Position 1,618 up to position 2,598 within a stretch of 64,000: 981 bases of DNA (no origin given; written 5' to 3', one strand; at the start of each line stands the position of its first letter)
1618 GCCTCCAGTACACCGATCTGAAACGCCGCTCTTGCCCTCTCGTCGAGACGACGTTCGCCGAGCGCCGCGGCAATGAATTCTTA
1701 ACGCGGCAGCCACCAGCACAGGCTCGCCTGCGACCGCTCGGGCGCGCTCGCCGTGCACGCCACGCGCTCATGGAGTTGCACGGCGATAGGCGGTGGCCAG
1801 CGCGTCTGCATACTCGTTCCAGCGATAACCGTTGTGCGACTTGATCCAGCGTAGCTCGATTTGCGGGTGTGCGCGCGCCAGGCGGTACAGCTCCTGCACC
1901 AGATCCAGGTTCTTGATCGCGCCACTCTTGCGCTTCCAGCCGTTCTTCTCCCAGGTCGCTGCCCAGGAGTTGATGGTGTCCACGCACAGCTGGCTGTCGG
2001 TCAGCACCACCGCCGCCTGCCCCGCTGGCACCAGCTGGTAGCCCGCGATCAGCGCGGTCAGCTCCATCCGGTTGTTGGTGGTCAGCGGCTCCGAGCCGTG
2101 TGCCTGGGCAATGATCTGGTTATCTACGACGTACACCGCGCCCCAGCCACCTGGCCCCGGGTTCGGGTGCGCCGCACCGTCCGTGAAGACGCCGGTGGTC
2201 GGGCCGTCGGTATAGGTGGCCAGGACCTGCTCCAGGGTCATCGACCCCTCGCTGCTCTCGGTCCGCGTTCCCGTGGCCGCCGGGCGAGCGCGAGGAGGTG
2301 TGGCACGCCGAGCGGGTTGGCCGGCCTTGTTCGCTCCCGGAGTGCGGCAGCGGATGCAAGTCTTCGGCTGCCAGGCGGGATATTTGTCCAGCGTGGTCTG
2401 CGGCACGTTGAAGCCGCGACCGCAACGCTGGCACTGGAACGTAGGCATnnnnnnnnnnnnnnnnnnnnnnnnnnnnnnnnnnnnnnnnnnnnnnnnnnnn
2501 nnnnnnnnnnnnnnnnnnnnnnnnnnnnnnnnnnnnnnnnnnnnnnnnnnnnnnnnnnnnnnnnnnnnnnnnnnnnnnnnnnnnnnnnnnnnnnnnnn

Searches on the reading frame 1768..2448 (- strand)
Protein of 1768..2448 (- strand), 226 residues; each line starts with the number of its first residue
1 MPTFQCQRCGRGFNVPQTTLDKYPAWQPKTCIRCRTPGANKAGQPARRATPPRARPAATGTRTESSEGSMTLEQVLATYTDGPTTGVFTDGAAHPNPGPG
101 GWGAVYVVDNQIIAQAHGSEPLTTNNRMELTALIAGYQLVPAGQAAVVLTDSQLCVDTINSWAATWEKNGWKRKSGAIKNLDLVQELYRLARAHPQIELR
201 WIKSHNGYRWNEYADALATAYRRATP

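Call 5: search_protein_families(library=pfam, proteins=[window:1768-2448:-], max_evalue=0.001)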
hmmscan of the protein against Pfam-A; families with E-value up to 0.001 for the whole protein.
window:1768-2448:- (226 aa): 1 family
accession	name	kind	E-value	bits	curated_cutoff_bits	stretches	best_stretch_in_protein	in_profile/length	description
PF00075.30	RNase_H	-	1.9e-31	109.6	25.8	1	86-220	5-138/141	RNase H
